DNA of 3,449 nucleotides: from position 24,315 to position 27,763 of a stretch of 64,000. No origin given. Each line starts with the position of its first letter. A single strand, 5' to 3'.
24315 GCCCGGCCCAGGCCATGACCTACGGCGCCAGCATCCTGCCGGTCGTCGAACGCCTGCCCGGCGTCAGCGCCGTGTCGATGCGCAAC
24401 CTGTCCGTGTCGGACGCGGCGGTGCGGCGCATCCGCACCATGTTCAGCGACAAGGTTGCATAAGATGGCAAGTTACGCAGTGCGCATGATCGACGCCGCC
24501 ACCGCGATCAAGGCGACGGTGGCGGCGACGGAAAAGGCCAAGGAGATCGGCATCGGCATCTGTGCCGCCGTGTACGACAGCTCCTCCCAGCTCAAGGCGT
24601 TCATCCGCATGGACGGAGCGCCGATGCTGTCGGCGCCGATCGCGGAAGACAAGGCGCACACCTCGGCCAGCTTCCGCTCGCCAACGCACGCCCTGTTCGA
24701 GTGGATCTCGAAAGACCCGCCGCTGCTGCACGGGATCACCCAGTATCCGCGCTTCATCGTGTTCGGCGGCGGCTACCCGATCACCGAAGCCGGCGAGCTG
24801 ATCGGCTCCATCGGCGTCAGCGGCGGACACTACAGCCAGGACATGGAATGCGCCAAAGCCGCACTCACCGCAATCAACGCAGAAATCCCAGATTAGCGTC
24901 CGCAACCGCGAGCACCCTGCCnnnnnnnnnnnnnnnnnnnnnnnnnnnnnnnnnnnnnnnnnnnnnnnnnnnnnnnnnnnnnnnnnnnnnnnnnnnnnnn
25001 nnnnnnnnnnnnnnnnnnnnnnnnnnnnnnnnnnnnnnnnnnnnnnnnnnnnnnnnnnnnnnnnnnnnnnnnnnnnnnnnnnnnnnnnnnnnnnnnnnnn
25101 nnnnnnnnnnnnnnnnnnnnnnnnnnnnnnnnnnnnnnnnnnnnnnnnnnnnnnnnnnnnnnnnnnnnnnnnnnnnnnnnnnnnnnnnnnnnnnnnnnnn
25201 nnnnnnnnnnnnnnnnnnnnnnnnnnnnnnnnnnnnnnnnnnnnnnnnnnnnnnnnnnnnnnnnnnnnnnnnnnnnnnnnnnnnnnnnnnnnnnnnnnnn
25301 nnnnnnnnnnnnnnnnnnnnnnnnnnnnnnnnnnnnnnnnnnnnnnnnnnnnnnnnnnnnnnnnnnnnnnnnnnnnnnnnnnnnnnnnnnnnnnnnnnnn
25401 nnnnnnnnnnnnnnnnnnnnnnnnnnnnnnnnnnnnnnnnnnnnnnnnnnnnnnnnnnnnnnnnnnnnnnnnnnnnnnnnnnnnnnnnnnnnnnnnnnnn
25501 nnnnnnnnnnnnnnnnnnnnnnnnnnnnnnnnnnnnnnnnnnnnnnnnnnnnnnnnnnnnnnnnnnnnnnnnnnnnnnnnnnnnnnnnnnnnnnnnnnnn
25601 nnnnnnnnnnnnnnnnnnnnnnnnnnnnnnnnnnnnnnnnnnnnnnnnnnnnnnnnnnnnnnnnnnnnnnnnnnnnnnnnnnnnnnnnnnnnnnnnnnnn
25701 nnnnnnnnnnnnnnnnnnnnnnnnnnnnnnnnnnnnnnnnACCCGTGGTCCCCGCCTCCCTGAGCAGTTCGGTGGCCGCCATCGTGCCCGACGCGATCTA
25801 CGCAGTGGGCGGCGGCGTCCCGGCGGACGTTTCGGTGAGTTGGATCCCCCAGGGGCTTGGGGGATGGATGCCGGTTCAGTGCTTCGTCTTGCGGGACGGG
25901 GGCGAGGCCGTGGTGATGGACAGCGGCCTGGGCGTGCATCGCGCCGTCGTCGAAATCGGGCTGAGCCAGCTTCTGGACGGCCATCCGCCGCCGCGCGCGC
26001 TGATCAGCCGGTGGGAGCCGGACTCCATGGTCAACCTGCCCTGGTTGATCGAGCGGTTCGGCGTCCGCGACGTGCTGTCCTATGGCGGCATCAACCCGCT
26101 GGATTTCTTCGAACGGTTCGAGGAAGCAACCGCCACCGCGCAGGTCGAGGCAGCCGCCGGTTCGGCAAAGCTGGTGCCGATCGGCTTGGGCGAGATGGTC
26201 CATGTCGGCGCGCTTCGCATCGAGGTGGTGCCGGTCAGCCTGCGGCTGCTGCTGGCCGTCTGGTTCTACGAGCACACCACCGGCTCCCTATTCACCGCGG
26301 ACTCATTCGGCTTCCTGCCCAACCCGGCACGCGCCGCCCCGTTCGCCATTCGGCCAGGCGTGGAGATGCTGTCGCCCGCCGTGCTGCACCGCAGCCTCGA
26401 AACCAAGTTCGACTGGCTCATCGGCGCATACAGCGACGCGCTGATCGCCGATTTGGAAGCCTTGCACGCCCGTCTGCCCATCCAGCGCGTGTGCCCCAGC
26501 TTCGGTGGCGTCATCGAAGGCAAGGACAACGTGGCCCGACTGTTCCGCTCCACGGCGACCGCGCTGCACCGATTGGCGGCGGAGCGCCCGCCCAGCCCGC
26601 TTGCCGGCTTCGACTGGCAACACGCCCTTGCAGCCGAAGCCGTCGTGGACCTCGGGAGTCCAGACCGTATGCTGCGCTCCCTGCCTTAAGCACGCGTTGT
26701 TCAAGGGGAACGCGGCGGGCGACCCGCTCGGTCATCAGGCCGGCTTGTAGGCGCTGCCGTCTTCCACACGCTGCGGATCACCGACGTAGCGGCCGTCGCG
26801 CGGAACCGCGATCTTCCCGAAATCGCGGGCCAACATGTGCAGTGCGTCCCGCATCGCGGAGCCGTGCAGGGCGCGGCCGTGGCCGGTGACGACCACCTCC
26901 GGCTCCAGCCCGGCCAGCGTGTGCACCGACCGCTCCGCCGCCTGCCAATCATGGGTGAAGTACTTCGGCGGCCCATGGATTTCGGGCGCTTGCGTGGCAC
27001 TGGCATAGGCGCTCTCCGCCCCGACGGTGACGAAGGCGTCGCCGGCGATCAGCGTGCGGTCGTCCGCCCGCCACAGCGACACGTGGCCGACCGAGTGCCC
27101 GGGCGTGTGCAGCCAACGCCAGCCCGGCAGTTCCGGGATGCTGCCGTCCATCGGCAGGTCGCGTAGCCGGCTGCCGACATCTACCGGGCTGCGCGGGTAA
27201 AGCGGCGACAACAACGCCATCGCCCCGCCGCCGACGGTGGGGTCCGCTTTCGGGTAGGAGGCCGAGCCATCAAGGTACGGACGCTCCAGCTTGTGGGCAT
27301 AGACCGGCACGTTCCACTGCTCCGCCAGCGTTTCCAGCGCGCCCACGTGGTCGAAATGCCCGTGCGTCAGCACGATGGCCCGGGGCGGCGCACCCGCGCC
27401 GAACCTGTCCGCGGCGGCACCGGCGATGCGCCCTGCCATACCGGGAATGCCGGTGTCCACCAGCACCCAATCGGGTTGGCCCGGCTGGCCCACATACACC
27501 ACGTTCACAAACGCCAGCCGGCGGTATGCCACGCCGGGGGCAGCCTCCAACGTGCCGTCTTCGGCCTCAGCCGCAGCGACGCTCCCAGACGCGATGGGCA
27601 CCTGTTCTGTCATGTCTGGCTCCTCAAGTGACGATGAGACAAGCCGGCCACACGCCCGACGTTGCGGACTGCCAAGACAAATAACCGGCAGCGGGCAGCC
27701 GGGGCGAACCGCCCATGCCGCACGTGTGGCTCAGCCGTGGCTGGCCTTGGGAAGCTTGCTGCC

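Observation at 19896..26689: Uncharacterised TRAP-linked operon: amidohydrolase_2 + NifU-C-like + DUF336 + heteromeric non-hydrolase MBL-fold pair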

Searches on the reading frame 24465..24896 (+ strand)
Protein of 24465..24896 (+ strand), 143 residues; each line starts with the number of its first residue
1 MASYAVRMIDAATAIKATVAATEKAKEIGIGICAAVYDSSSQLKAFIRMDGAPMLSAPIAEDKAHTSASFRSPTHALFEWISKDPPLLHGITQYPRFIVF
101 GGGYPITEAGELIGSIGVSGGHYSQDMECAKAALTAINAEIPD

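Call 3: search_protein_families(library=pfam, proteins=[window:24465-24896:+], max_evalue=0.01)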
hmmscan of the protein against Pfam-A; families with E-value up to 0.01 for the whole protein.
window:24465-24896:+ (143 aa): 1 family
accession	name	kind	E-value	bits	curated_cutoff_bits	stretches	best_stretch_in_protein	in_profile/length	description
PF03928.20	HbpS-like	-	5.1e-34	117.5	25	1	10-134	2-127/128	Haem degrading protein HbpS-like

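Call 4: search_protein_families(library=ncbifam, proteins=[window:24465-24896:+], max_evalue=0.01)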
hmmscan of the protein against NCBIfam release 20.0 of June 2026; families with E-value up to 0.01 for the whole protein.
window:24465-24896:+ (143 aa): 3 families
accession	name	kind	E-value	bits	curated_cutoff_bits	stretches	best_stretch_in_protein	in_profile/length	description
NF007275.0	PRK09732.1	equivalog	5.2e-12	45.7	246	1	13-135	13-130/134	hypothetical protein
NF002695.0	PRK02487.1-4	equivalog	0.0016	18.1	282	1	9-136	22-151/165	heme-degrading domain-containing protein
NF002696.0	PRK02487.1-5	equivalog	0.0083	15.5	146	1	96-137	110-152/160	heme-degrading domain-containing protein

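Call 95: search_solved_structures(query=window:24465-24893:+, max_evalue=0.001, show_alignments=0)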
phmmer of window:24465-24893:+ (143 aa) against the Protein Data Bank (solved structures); distinct sequences matched with E-value up to 0.001: 7.
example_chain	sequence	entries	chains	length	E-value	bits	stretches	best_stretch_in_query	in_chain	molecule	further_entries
9jth_A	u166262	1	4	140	6.6e-22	81.3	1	13-137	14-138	NahX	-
6bws_A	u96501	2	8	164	5.8e-18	68.5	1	13-143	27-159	Glycolate utilization protein | Efga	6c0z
5cx7_A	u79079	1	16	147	8.3e-17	64.8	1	17-139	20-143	ATP:cob(I)alamin adenosyltransferase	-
2a2l_A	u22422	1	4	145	1.3e-15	61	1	4-138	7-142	unknown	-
3fpv_A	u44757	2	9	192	7.7e-10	42.3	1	13-131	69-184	Extracellular haem-binding protein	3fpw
4bmw_A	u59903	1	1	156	1e-09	41.8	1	12-131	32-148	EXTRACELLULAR HAEM-BINDING PROTEIN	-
4nkp_A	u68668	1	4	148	1.2e-08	38.5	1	21-135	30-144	putative extracellular heme-binding protein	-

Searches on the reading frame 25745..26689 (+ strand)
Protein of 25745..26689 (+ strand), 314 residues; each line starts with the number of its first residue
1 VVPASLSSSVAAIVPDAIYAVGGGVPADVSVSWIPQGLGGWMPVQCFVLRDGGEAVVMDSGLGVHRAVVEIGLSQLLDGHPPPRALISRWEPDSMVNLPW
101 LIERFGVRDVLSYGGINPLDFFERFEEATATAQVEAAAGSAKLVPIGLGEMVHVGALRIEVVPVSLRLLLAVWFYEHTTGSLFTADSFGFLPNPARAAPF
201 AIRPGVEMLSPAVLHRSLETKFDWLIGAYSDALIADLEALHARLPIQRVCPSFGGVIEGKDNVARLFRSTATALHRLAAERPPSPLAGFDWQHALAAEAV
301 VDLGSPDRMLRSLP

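Call 3: search_protein_families(library=pfam, proteins=[window:25745-26689:+], max_evalue=0.01)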
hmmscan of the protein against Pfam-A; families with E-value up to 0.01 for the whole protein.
window:25745-26689:+ (314 aa): 0 families

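Call 4: search_protein_families(library=ncbifam, proteins=[window:25745-26689:+], max_evalue=0.01)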
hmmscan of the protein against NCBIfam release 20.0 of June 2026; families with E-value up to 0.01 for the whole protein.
window:25745-26689:+ (314 aa): 0 families

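Call 7: search_solved_structures(query=window:25745-26689:+, max_evalue=10, show_alignments=2)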
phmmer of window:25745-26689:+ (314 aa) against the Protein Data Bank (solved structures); distinct sequences matched with E-value up to 10: 0.

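Call 14: find_homologous_proteins(query=window:25745-26689:+, max_evalue=0.001)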
Query window:25745-26689:+ (314 aa): 34 proteins with E <= 0.001 among 8000 candidates.
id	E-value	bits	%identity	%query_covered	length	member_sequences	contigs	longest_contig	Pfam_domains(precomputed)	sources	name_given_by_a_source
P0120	3.6e-203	692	100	100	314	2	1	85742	-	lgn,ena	-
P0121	3.0e-152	525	77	99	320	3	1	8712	-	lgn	-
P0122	3.4e-147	508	74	99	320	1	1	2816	-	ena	-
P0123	4.3e-145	501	72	96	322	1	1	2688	-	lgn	-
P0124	3.0e-132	459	66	97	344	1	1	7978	-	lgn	-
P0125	1.8e-120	420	65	94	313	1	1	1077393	-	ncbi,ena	-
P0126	1.3e-116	408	62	94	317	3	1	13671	-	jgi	jgi:hypothetical protein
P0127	2.7e-116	407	62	95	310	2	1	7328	-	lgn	-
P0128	3.7e-112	393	59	98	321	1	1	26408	-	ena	-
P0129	2.6e-109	384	60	96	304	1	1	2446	-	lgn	-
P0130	1.1e-108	382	59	95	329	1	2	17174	-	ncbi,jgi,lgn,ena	-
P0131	1.8e-107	378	57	98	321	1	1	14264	-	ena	-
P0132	2.4e-104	367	58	94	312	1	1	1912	-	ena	-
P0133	1.8e-100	355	56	94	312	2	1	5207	-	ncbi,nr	ncbi:MAG TPA: hypothetical protein VE567_01345 [Sphingomonas sp.]|nr:hypothetical protein [Sphingomo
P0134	2.2e-96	341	54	90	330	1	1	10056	-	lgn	-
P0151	2.5e-54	203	40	88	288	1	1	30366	-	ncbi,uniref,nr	ncbi:hypothetical protein [Roseomonas rosulenta]|uniref:hypothetical protein n=1 Tax=Roseomonas rosu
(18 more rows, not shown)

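Call 15: find_encoding_contigs(protein=P0120, flank=10000, max_places=2)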
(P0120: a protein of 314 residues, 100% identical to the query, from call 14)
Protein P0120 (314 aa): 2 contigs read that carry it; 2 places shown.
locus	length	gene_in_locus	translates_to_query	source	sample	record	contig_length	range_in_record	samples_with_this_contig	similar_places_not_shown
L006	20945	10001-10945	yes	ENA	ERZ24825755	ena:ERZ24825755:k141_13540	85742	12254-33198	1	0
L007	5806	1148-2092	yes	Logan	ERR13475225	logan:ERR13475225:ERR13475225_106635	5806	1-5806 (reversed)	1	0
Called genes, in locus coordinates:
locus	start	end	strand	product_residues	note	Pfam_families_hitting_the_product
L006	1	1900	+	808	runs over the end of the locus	-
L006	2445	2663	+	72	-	-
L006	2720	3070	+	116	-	-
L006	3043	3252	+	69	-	-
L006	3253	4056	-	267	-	PF09339:HTH_IclR, PF01614:IclR_C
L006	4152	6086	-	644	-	PF04290:DctQ, PF06808:DctM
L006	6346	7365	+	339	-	PF03480:DctP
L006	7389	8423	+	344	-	PF04909:Amidohydro_2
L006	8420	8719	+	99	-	PF01106:NifU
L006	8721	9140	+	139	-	PF03928:HbpS-like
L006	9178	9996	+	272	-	PF00753:Lactamase_B, PF19583:ODP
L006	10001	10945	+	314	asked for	-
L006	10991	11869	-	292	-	PF00753:Lactamase_B, PF12706:Lactamase_B_2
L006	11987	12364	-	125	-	PF14317:YcxB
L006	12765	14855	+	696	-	PF00676:E1_dh, PF02779:Transket_pyr, PF02780:Transketolase_C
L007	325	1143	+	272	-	PF00753:Lactamase_B, PF19583:ODP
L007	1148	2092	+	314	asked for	-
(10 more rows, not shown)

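Call 16: find_encoding_contigs(protein=P0125, flank=10000, max_places=1)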
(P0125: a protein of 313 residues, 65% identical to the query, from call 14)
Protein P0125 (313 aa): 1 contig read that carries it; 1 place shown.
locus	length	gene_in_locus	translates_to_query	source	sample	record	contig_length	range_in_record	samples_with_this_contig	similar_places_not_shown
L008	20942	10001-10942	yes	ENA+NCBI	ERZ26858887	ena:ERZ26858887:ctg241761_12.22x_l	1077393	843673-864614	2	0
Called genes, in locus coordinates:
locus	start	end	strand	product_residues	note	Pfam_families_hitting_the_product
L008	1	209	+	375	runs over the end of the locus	PF02746:MR_MLE_N, PF13378:MR_MLE_C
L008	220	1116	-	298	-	-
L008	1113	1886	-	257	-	PF00753:Lactamase_B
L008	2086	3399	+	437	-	PF07690:MFS_1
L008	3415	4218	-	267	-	PF09339:HTH_IclR, PF01614:IclR_C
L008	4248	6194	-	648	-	PF04290:DctQ, PF06808:DctM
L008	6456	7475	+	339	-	PF03480:DctP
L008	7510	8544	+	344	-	PF04909:Amidohydro_2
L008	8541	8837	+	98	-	PF01106:NifU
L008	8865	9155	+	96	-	PF03928:HbpS-like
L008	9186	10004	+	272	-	PF00753:Lactamase_B, PF19583:ODP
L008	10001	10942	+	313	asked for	-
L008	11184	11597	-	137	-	PF04828:GFA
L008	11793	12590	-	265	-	-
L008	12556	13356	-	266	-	PF00392:GntR, PF13545:HTH_Crp_2 (weak), PF12802:MarR_2 (faint), PF07702:UTRA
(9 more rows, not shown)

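Call 17: find_encoding_contigs(protein=P0151, flank=10000, max_places=1)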
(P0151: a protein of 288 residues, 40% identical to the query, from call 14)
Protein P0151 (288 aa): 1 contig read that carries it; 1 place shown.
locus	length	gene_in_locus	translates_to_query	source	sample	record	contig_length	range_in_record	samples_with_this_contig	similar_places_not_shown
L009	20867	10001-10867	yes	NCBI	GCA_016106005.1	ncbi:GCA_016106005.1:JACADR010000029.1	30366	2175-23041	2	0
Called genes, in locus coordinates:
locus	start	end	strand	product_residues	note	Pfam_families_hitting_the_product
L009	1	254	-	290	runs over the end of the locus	PF00892:EamA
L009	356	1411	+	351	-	PF01180:DHO_dh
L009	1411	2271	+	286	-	PF00702:Hydrolase (weak), PF13419:HAD_2 (faint), PF13344:Hydrolase_6, PF00702:Hydrolase (weak), PF13242:Hydrolase_like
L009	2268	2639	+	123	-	PF04237:YjbR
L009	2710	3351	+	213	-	-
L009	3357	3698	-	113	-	PF07883:Cupin_2 (weak)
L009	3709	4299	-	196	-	PF02622:DUF179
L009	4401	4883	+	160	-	PF00578:AhpC-TSA, PF08534:Redoxin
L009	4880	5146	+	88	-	-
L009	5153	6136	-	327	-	PF03401:TctC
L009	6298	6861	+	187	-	PF12802:MarR_2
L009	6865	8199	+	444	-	PF01654:Cyt_bd_oxida_I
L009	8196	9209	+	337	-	PF02322:Cyt_bd_oxida_II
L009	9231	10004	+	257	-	PF00753:Lactamase_B (weak), PF19583:ODP (weak)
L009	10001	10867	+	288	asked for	-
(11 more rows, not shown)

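Call 31: predict_structure(alignment_id=A2)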
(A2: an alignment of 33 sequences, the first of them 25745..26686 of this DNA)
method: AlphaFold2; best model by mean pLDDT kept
length: 314 residues; sequences in the alignment: 33
mean_pLDDT: 81.3   pTM: 0.81
mean pLDDT of the five models: 81.3, 80.2, 77.5, 76.4, 76.0
residues with pLDDT >= 90: 121; 70-90: 128; 50-70: 43; < 50: 22
segments of 3 or more residues with pLDDT < 50: 1-3, 115-122, 167-169, 309-314
pLDDT, mean of each block of 10 residues (from residue 1): 66 93 84 78 91 94 88 94 89 79 92 56 52 60 86 96 62 90 77 78 77 90 87 89 94 86 93 94 77 81 62 43
secondary structure, 60 per line:
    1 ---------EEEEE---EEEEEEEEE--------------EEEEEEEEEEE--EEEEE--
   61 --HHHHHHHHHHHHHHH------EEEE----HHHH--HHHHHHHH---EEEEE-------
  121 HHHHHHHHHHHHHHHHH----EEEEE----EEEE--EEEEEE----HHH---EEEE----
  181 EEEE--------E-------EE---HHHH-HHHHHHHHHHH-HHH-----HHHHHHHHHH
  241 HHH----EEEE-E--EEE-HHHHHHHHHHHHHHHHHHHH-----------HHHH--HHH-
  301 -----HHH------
elements in order: E10-14 E18-26 E41-51 E54-58 H63-77 E84-87 H92-95 H98-105 E109-113 H121-137 E142-146 E151-154 E157-162 E173-176 E181-184 H206-209 H211-221 H231-243 E248-251 E256-258 H260-279 H291-294

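Call 34: fold_search(model_id=the predicted structure, library=pdb)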
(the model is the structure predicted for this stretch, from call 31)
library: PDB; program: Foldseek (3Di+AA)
matches with E <= 10: 1098; with E <= 0.001: 555
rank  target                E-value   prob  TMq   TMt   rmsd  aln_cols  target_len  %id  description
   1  1e5d_A                1.8e-11  1.00  0.60  0.48   4.5       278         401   15  RUBREDOXIN OXYGEN:OXIDOREDUCTASE (ROO) FROM ANAEROBE DESULFOVIBRIO GIGAS (released 2000-11-17)
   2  5v8s_B                4.2e-10  1.00  0.59  0.48   4.3       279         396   17  Flavo di-iron protein H90D mutant from Thermotoga maritima (released 2017-04-19)
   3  4dil_A                4.4e-10  1.00  0.58  0.48   4.3       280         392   17  Flavo Di-iron protein H90N mutant from Thermotoga maritima (released 2012-10-17)
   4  1vme_A                4.7e-10  1.00  0.59  0.47   4.2       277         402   16  Crystal structure of Flavoprotein (TM0755) from Thermotoga maritima at 1.80 A resolution (released 2004-09-28)
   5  1ycf_A                6.0e-10  1.00  0.63  0.51   4.0       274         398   14  Oxidized (di-ferric) FprA from Moorella thermoacetica (released 2005-04-19)
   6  5v8s_A                7.6e-10  1.00  0.58  0.47   4.3       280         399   18  Flavo di-iron protein H90D mutant from Thermotoga maritima (released 2017-04-19)
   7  4dil_B                8.0e-10  1.00  0.58  0.47   4.3       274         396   18  Flavo Di-iron protein H90N mutant from Thermotoga maritima (released 2012-10-17)
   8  4dik_B                8.5e-10  1.00  0.58  0.47   4.3       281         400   18  Flavo Di-iron protein H90A mutant from Thermotoga maritima (released 2012-10-17)
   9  4dik_A                1.0e-09  1.00  0.58  0.47   4.5       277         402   17  Flavo Di-iron protein H90A mutant from Thermotoga maritima (released 2012-10-17)
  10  2q0j_A                1.1e-09  1.00  0.51  0.51   7.3       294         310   19  Structure of Pseudomonas Quinolone Signal Response Protein PqsE (released 2008-06-03)
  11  6frn_B                2.2e-09  1.00  0.59  0.47   4.3       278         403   12  Structure of F420H2 oxidase (FprA) co-crystallized with 10mM Tb-Xo4 and calcium chloride (released 2018-10-03)
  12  6frm_F                2.5e-09  1.00  0.58  0.48   4.7       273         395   12  Crystal Structure of coenzyme F420H2 oxidase (FprA) co-crystallized with 10 mM Tb-Xo4 (released 2018-10-31)
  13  1vme_B                2.8e-09  1.00  0.58  0.47   4.2       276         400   17  Crystal structure of Flavoprotein (TM0755) from Thermotoga maritima at 1.80 A resolution (released 2004-09-28)
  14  6frn_C                3.5e-09  1.00  0.60  0.47   4.2       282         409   14  Structure of F420H2 oxidase (FprA) co-crystallized with 10mM Tb-Xo4 and calcium chloride (released 2018-10-03)
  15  6frm_E                3.9e-09  1.00  0.57  0.47   4.7       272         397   12  Crystal Structure of coenzyme F420H2 oxidase (FprA) co-crystallized with 10 mM Tb-Xo4 (released 2018-10-31)
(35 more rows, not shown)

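Call 84: search_protein_representatives(alignment_id=A2)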
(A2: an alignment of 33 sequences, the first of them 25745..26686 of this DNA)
Query: 33 sequences, 318 profile positions. Proteins with E-value up to 0.001 (for the whole library): 645; up to 1e-10: 437; up to 1e-30: 263. The best 150 are listed.
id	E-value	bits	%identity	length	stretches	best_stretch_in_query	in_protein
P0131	7.9e-145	498.2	-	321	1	3-317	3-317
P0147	1.2e-115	402.2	-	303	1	7-305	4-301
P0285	1.4e-99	349.5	-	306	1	9-299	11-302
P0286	6.0e-99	347.4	-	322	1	13-310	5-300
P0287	1.1e-93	330.2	-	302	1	12-305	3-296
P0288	1.2e-93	330.1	-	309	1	11-304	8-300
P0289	1.5e-93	329.7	-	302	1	9-300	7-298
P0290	1.0e-92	326.9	-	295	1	12-299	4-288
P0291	2.8e-89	315.7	-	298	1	11-300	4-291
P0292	3.0e-87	309.0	-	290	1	12-298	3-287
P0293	1.2e-86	307.0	-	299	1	8-298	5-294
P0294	4.0e-84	298.7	-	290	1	16-303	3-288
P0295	1.1e-83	297.3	-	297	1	10-299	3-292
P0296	2.5e-83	296.1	-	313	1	14-303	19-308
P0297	2.9e-83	295.9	-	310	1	13-301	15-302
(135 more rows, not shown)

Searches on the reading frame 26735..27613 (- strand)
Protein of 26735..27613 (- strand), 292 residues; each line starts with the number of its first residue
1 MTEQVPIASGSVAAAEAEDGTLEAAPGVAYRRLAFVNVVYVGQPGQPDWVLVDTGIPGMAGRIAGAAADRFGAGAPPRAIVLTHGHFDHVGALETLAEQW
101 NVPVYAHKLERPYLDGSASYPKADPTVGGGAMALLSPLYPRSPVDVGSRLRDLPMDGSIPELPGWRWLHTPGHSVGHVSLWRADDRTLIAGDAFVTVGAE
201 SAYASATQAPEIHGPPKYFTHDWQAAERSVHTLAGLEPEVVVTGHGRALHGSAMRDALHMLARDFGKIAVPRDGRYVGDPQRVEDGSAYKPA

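Call 3: search_protein_families(library=pfam, proteins=[window:26735-27613:-], max_evalue=0.01)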
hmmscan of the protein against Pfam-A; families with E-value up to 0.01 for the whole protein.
window:26735-27613:- (292 aa): 2 families
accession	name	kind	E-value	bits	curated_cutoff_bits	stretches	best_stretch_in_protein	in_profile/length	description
PF00753.33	Lactamase_B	-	4.3e-36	125.1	22.7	1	35-245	5-196/196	Metallo-beta-lactamase superfamily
PF12706.13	Lactamase_B_2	-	1.7e-08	34.7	27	1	49-131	2-83/200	Beta-lactamase superfamily domain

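Call 4: search_protein_families(library=ncbifam, proteins=[window:26735-27613:-], max_evalue=0.01)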
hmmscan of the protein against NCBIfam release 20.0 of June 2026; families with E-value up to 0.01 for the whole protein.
window:26735-27613:- (292 aa): 14 families
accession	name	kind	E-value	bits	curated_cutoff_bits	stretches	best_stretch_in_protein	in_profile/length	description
TIGR03413.1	GSH_gloB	equivalog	1.3e-10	41.1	200.8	1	74-110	41-77/248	hydroxyacylglutathione hydrolase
NF012229.1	bla_class_B_core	domain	9e-09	35.6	100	1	49-119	26-93/139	metallo-beta-lactamase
NF033105.1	bla_subclass_B3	equivalog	2.3e-07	30.4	240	1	50-115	35-100/257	subclass B3 metallo-beta-lactamase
NF047419.1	RNase_J1_RnjA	exception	1.4e-05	24.1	820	1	78-110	61-93/549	ribonuclease J1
NF007597.0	PRK10241.1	equivalog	2e-05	24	421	1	76-102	45-72/251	hydroxyacylglutathione hydrolase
TIGR00649.1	MG423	subfamily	2.3e-05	23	400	1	78-109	60-92/546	RNase J family beta-CASP ribonuclease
NF040874.1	blaPJM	exception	2.4e-05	24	630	1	50-246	70-251/301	PJM family subclass B3 metallo-beta-lactamase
NF045699.1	AHLLactAiiA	equivalog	7.6e-05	22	375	1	155-234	151-221/251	quorum-quenching N-acyl homoserine lactonase AiiA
NF040470.1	blaEAM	exception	0.00012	21.2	660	1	45-133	88-175/318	EAM family subclass B3 metallo-beta-lactamase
NF001911.0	PRK00685.1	equivalog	0.00019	21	144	1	78-115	42-79/228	metal-dependent hydrolase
NF033106.1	blaL1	exception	0.00022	20.3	560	1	49-98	70-119/290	L1 family subclass B3 metallo-beta-lactamase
NF000439.2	blaAIM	exception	0.00026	20.6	675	1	50-108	70-128/303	AIM family subclass B3 metallo-beta-lactamase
NF041804.1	MBL_fold_SolJ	exception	0.0012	18.1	350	0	78-109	55-86/224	solanimycin biosynthesis MBL-fold hydrolase SolJ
NF033088.2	bla_subclass_B1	equivalog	0.0022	17.7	200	0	75-111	67-102/217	subclass B1 metallo-beta-lactamase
